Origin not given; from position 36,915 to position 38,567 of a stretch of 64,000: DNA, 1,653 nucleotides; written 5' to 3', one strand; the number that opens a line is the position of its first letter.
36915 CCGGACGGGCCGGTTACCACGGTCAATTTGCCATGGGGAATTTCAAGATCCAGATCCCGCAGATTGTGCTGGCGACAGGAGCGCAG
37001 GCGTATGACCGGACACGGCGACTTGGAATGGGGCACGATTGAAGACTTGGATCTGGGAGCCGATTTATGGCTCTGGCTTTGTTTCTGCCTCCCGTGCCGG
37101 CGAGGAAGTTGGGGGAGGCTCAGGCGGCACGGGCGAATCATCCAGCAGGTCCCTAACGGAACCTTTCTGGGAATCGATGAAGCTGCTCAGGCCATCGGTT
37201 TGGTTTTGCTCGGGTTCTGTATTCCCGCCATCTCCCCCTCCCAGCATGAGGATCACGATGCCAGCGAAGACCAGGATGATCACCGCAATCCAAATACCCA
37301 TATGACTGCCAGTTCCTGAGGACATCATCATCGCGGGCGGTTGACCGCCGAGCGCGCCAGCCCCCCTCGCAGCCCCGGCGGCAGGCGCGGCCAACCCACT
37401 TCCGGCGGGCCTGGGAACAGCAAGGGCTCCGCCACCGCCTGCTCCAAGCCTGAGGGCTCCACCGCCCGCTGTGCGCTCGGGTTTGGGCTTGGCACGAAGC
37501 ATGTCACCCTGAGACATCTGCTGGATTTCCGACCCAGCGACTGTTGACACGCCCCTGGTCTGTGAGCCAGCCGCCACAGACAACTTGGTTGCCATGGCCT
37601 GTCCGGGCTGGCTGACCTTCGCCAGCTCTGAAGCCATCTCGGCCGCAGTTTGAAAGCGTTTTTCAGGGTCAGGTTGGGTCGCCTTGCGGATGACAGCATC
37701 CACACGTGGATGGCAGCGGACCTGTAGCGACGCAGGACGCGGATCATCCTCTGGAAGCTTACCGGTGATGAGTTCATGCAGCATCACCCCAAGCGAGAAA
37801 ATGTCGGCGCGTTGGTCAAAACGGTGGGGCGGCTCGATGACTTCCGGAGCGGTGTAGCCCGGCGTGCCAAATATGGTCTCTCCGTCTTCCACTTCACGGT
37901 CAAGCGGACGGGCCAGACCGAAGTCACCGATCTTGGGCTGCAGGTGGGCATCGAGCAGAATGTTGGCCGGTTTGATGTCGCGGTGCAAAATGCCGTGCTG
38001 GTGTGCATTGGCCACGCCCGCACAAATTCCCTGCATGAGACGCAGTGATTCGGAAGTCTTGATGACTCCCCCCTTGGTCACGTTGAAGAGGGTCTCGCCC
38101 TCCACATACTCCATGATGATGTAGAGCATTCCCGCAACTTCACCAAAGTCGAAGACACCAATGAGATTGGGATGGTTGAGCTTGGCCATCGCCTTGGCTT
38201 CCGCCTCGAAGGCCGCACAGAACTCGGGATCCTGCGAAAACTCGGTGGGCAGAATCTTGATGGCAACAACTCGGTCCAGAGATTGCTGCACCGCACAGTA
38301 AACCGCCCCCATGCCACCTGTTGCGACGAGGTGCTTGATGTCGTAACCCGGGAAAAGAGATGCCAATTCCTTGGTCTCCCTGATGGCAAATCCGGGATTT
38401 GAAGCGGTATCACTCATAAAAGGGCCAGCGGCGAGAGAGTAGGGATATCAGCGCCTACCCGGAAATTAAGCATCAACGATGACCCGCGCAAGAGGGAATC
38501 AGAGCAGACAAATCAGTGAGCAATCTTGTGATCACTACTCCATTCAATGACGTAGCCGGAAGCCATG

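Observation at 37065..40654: Split receptor? Lectin-bearing pseudokinase paired with a sensor-less active kinase paralogue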

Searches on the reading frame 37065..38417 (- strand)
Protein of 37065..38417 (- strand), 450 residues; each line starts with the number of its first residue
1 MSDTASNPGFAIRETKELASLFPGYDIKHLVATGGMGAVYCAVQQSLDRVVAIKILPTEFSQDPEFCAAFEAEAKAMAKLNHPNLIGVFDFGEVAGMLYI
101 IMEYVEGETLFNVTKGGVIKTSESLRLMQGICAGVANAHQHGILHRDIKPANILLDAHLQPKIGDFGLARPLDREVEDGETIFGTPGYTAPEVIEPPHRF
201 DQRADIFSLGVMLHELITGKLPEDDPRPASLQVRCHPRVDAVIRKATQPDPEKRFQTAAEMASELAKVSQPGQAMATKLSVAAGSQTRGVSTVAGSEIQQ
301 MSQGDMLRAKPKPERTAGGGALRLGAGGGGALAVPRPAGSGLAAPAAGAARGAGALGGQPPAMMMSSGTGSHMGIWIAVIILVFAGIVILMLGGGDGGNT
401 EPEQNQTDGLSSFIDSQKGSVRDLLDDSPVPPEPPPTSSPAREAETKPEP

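Call 3: search_protein_families(library=pfam, proteins=[window:37065-38417:-], max_evalue=1)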
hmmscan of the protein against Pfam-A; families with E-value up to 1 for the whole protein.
window:37065-38417:- (450 aa): 6 families
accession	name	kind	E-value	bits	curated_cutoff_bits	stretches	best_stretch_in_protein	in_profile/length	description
PF00069.31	Pkinase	-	3.4e-49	168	31.7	1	26-251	2-229/263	Protein kinase domain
PF07714.23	PK_Tyr_Ser-Thr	-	8.6e-30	104.3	23.1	1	29-225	5-207/258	Protein tyrosine and serine/threonine kinase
PF03109.22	ABC1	-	6.4e-07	29.2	22.9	1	96-176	141-221/244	ABC1 atypical kinase-like domain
PF01636.29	APH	-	0.0025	18.1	23.2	1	138-170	165-198/239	Phosphotransferase enzyme family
PF17667.7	Pkinase_fungal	-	0.041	13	24.1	1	138-200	302-372/387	Fungal protein kinase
PF14531.12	Kinase-like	-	0.14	11.8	25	1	135-227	158-255/289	Kinase-like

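Call 4: search_protein_families(library=ncbifam, proteins=[window:37065-38417:-], max_evalue=1)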
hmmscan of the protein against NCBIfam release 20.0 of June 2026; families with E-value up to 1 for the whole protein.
window:37065-38417:- (450 aa): 22 families
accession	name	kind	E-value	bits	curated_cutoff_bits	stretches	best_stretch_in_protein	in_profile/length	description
NF033483.0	PknB_PASTA_kin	equivalog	4.2e-77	260.5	450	1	25-306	9-307/563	Stk1 family PASTA domain-containing Ser/Thr kinase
NF052427.1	StpK7MSMEG_1200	equivalog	9.7e-47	159.7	900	1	21-270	5-270/601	serine/threonine protein kinase StpK7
NF047741.1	antiphage_MADS6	equivalog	9.1e-45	153.3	460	2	120-310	297-496/612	methylation-associated defense system protein kinase MAD6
TIGR03903.1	TOMM_kin_cyc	equivalog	6.4e-28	97.2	705.75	1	50-299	5-278/1267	TOMM system kinase/cyclase fusion protein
NF009651.0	PRK13184.1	equivalog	1.7e-26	92.5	839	1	25-222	4-230/932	serine/threonine-protein kinase PknD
NF033442.0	BREX_PglW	equivalog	9.9e-24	83.2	990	2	63-223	548-710/1391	BREX system serine/threonine kinase PglW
NF038150.1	lanthi_synth_IV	equivalog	1.9e-23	82.7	650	1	25-305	191-488/851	class IV lanthionine synthetase LanL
NF053615.1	SerThrKinAfsKStmc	equivalog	3.1e-17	62.5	1300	1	31-222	21-212/809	protein serine/threonine kinase AfsK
NF038151.1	lanthi_synth_III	equivalog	5.6e-15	54.8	575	1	16-333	214-534/833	class III lanthionine synthetase LanKC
NF043056.1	T4SS_LegK1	equivalog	6.6e-12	44.8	550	1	140-216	207-283/516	Dot/Icm T4SS effector kinase LegK1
TIGR03724.2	arch_bud32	equivalog_domain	3.3e-07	30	125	1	99-173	69-135/193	KEOPS complex kinase/ATPase Bud32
NF058632.1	SerThrKinPrkT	equivalog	1.3e-06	27.7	280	1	25-156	23-151/322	serine/threonine protein kinase PrkT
NF011463.0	PRK14879.1-4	equivalog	2.1e-06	27.3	188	1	77-176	77-166/237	Kae1-associated kinase Bud32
NF040671.1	PLuB_AAA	exception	4.2e-06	24.4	999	1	76-287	58-266/1256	PLuB system helicase-like protein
NF011464.0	PRK14879.1-7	equivalog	1.3e-05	25.1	246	1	98-170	81-150/221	Kae1-associated kinase Bud32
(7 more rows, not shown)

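Call 10: find_homologous_proteins(query=window:37065-38417:-, max_evalue=1e-20)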
Query window:37065-38417:- (450 aa): 5685 proteins with E <= 1e-20 among 8000 candidates; the best 120 are listed.
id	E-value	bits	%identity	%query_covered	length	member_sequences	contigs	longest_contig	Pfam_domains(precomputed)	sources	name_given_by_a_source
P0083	1.4e-294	995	100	100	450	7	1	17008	PF07714.24,PF00069.32,PF03109.23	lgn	-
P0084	6.0e-200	683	77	87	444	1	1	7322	PF07714.24,PF00069.32,PF03109.23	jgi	-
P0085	2.7e-191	654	72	94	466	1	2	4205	PF07714.24,PF00069.32,PF03109.23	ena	-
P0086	2.2e-187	641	71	93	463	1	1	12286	PF07714.24,PF00069.32,PF03109.23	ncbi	-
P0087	7.5e-171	587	64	100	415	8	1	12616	PF07714.24,PF00069.32,PF03109.23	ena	-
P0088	1.2e-170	586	64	100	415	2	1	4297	PF07714.24,PF00069.32,PF03109.23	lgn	-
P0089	2.3e-170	585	64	100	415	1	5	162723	PF07714.24,PF00069.32,PF03109.23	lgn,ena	-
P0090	1.8e-155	536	59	97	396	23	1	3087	PF07714.24,PF00069.32,PF03109.23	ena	-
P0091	1.1e-143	498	80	58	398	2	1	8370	PF07714.24,PF00069.32,PF03109.23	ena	-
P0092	5.1e-139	482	57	98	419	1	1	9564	PF07714.24,PF00069.32,PF03109.23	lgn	-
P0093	6.7e-135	469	57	93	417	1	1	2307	PF07714.24,PF00069.32,PF03109.23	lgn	-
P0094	2.0e-133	464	72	60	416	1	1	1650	PF07714.24,PF00069.32,PF03109.23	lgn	-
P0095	2.8e-118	414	68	60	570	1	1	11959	PF07714.24,PF00069.32,PF03109.23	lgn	-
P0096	1.3e-117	412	68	60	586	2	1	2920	PF07714.24,PF00069.32,PF03109.23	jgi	jgi:hypothetical protein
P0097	8.2e-116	406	68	60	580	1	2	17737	PF07714.24,PF00069.32,PF03109.23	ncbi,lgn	-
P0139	3.7e-112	394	64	61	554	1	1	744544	PF07714.24,PF00069.32,PF03109.23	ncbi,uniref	ncbi:serine/threonine-protein kinase [Luteolibacter algae]|uniref:Serine/threonine-protein kinase n=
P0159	1.5e-111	392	49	92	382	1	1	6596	PF07714.24,PF00069.32,PF03109.23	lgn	-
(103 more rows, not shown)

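Call 25: find_encoding_contigs(protein=P0139, flank=8000, max_places=2)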
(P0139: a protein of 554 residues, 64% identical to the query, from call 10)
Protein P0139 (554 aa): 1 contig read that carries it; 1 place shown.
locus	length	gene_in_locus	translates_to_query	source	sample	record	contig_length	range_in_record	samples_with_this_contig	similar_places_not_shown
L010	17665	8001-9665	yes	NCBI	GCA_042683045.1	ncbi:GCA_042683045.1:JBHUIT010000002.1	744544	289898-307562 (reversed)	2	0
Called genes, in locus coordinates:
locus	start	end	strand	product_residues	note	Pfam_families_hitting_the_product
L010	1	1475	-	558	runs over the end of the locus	PF00682:HMGL-like, PF22615:IPMS_D2, PF08502:LeuA_dimer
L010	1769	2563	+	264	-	PF02811:PHP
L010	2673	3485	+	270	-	PF00303:Thymidylat_synt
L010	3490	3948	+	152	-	PF00186:DHFR_1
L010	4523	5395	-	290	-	-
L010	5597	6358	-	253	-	PF01906:YbjQ_1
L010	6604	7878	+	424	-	PF02517:Rce1-like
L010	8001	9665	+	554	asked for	PF03109:ABC1 (faint), PF00069:Pkinase, PF07714:PK_Tyr_Ser-Thr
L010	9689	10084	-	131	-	PF01643:Acyl-ACP_TE (weak), PF13279:4HBT_2, PF03061:4HBT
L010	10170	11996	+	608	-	-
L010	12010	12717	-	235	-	-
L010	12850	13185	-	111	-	PF09723:Zn_ribbon_8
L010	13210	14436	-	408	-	PF03069:FmdA_AmdA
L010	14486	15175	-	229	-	PF00005:ABC_tran, PF13304:AAA_21 (faint)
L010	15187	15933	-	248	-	PF02463:SMC_N (weak), PF13476:AAA_23 (weak), PF00005:ABC_tran, PF13304:AAA_21 (faint), PF12399:BCA_ABC_TP_C (weak)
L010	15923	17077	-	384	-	PF02653:BPD_transp_2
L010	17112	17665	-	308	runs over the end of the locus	PF02653:BPD_transp_2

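Call 36: find_encoding_contigs(protein=P0092, flank=8000, max_places=2)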
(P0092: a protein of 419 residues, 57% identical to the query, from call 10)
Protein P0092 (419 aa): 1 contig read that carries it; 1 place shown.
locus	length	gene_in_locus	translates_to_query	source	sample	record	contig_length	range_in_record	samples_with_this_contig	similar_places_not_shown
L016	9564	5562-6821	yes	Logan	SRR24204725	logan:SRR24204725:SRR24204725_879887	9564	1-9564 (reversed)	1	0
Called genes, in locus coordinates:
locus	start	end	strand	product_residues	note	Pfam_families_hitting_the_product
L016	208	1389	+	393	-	PF00579:tRNA-synt_1b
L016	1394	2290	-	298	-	PF00586:AIRS, PF02769:AIRS_C (weak)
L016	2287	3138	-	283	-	PF02517:Rce1-like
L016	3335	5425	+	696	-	PF00069:Pkinase, PF07714:PK_Tyr_Ser-Thr, PF00059:Lectin_C (faint)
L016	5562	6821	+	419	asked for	PF00069:Pkinase, PF07714:PK_Tyr_Ser-Thr, PF03109:ABC1 (weak)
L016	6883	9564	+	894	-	?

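Call 38: find_encoding_contigs(protein=P0159, flank=8000, max_places=2)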
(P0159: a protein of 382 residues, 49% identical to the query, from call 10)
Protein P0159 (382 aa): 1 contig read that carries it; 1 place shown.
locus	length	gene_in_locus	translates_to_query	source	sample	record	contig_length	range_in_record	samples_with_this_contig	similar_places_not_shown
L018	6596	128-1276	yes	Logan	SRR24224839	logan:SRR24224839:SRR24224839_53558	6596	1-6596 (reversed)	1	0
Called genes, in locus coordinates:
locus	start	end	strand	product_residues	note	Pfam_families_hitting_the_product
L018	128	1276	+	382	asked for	PF00069:Pkinase, PF07714:PK_Tyr_Ser-Thr, PF03109:ABC1 (weak)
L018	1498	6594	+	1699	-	?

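Call 68: search_protein_families(library=pfam, proteins=[P0139], max_evalue=0.01)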
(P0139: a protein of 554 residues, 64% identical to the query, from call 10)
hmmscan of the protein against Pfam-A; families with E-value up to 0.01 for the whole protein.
P0139 (554 aa): 5 families
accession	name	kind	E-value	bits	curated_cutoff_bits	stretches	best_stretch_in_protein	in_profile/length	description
PF00069.31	Pkinase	-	1.8e-49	169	31.7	1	26-230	2-204/263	Protein kinase domain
PF07714.23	PK_Tyr_Ser-Thr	-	6.2e-32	111.3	23.1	1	29-226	5-208/258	Protein tyrosine and serine/threonine kinase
PF03109.22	ABC1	-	5.5e-08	32.7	22.9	1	60-176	110-221/244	ABC1 atypical kinase-like domain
PF16031.10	TonB_N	-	0.00095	20.2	33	1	328-387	25-84/138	TonB polyproline region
PF01636.29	APH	-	0.0029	17.8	23.2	0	139-159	166-184/239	Phosphotransferase enzyme family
